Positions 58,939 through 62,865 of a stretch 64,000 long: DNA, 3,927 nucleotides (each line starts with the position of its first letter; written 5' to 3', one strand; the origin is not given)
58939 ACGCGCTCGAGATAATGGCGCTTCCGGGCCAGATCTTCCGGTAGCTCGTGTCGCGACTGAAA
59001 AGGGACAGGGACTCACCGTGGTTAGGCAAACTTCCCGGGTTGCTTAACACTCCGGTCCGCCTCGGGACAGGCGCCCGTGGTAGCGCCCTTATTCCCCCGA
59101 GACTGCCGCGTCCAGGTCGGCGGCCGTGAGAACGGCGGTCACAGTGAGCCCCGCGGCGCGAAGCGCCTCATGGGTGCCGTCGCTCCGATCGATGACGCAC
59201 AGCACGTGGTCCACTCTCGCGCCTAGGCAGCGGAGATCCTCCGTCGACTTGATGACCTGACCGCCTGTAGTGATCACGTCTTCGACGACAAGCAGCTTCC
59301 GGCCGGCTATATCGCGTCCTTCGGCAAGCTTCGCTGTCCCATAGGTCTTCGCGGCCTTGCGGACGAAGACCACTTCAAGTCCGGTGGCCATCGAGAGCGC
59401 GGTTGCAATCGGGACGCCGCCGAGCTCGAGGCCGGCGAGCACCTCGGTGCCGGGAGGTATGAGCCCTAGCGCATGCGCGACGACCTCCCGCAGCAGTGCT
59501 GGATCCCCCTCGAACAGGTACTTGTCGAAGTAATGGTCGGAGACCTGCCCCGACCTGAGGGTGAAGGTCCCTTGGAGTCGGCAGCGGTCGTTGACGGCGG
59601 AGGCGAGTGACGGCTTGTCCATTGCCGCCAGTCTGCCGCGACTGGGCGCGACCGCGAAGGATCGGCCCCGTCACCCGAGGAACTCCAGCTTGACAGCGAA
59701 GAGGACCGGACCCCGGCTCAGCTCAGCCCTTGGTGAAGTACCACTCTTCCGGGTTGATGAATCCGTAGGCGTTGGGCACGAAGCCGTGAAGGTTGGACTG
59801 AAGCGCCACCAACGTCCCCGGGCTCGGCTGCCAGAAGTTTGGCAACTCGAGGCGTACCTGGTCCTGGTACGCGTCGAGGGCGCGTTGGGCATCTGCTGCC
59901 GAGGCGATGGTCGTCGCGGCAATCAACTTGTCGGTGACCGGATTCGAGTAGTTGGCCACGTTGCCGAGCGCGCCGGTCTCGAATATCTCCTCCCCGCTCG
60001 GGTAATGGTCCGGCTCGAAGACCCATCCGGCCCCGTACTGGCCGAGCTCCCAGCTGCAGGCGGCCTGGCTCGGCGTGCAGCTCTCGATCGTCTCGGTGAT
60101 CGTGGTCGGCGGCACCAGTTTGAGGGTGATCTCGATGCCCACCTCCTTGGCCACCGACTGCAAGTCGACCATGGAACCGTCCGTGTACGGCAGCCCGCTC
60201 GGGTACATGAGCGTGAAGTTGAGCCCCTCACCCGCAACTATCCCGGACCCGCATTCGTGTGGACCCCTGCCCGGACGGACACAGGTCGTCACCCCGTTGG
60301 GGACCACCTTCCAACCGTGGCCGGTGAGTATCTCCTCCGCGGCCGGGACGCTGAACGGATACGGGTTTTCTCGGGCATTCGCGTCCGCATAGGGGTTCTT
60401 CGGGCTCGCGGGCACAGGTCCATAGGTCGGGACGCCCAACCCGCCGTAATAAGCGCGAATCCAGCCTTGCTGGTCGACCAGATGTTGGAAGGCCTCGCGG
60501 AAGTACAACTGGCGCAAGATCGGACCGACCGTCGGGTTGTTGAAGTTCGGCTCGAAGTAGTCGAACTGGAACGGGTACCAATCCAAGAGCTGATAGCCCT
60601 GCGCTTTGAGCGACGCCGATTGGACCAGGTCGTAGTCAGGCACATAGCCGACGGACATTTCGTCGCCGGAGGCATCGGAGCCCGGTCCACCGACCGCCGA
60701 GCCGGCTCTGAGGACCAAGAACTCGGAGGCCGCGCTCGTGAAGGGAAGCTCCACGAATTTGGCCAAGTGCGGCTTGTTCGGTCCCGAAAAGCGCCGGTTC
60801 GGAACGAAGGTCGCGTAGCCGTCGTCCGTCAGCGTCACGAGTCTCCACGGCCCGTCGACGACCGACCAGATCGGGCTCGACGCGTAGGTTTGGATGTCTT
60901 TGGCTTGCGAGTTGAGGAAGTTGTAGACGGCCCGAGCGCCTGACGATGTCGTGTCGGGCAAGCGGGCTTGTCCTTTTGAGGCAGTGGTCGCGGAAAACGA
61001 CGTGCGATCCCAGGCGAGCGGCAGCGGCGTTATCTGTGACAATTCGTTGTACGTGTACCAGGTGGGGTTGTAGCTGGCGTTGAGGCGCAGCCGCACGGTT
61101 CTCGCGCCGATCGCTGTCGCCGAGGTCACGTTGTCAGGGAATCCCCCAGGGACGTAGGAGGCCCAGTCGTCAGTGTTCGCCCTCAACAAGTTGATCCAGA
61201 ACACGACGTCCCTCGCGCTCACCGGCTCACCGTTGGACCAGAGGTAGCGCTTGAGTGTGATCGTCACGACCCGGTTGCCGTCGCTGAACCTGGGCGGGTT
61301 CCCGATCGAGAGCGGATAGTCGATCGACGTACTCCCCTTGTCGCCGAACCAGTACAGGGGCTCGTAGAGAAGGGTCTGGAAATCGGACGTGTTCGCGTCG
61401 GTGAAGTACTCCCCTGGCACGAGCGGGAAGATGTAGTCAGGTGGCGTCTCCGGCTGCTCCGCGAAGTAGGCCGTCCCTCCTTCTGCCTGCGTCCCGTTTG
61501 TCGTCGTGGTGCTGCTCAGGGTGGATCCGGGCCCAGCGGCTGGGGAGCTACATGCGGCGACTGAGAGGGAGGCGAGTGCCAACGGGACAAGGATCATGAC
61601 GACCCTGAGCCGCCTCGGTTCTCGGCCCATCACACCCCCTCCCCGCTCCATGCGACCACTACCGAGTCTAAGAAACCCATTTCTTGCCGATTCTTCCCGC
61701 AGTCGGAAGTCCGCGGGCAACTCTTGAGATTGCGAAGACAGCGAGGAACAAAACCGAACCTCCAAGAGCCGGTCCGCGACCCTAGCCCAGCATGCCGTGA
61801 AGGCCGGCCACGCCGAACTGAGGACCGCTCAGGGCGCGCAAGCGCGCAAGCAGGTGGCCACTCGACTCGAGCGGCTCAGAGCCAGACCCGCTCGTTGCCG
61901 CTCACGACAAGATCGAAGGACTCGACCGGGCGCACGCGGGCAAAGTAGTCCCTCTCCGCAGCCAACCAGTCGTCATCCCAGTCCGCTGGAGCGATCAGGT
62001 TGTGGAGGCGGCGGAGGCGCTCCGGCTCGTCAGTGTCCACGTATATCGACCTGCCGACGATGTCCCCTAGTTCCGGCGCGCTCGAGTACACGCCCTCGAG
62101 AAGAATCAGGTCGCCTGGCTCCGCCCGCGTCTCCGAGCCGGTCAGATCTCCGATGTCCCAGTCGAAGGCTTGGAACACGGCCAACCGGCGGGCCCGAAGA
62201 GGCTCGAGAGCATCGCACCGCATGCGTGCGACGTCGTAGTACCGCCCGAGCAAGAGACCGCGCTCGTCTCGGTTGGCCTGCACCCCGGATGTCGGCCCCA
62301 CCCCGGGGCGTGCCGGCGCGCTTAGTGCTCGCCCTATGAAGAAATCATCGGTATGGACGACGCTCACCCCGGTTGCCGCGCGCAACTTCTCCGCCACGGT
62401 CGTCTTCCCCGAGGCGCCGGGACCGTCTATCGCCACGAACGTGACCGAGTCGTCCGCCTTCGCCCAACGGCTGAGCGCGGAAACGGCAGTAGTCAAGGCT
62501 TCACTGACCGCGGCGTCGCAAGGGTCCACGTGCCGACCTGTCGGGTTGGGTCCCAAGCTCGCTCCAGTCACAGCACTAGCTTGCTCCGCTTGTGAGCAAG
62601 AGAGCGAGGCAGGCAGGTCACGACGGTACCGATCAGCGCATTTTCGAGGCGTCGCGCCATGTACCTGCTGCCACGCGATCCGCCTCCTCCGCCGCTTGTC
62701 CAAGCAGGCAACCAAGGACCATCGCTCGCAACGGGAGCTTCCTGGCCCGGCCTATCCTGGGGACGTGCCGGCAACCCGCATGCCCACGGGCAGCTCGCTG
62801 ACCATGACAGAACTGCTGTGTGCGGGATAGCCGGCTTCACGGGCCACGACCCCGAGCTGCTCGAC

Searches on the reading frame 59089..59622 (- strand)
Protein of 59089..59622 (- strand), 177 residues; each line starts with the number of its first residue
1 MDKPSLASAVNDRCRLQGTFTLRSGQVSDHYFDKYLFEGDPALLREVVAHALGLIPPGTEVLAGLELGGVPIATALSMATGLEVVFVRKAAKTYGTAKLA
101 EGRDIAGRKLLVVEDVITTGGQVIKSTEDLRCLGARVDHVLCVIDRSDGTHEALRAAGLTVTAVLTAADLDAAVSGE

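Call 58: search_protein_families(library=pfam, proteins=[window:59089-59622:-], max_evalue=0.001)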
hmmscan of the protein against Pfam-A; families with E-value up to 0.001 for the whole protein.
window:59089-59622:- (177 aa): 1 family
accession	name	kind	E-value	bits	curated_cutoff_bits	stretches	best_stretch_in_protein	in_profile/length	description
PF00156.33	Pribosyltran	-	7.3e-08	32.3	26.3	1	61-151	32-131/158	Phosphoribosyl transferase domain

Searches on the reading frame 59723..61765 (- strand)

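Call 58: search_protein_families(library=pfam, proteins=[window:59723-61765:-], max_evalue=0.001)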
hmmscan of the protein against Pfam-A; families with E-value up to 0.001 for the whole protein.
window:59723-61765:- (680 aa): 1 family
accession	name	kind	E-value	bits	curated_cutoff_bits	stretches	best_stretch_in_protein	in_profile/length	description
PF00496.27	SBP_bac_5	-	1e-31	110.8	32.4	1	161-560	13-334/368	Bacterial extracellular solute-binding proteins, family 5 Middle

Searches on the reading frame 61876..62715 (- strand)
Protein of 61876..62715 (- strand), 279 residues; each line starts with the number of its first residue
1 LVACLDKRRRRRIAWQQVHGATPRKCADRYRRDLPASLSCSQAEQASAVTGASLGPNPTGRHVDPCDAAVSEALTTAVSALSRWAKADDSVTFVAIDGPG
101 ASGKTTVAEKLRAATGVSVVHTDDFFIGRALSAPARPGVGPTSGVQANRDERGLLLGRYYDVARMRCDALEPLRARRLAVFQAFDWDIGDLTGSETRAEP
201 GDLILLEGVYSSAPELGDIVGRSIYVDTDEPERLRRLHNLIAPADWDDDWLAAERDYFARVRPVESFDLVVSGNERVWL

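Call 58: search_protein_families(library=pfam, proteins=[window:61876-62715:-], max_evalue=0.001)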
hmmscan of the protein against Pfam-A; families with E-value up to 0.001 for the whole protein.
window:61876-62715:- (279 aa): 2 families
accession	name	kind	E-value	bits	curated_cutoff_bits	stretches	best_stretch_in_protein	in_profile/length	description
PF13238.12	AAA_18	-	0.00031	21.6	29.4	0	94-238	1-109/128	AAA domain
PF02224.24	Cytidylate_kin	-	0.00093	19.4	26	0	94-126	1-33/211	Cytidylate kinase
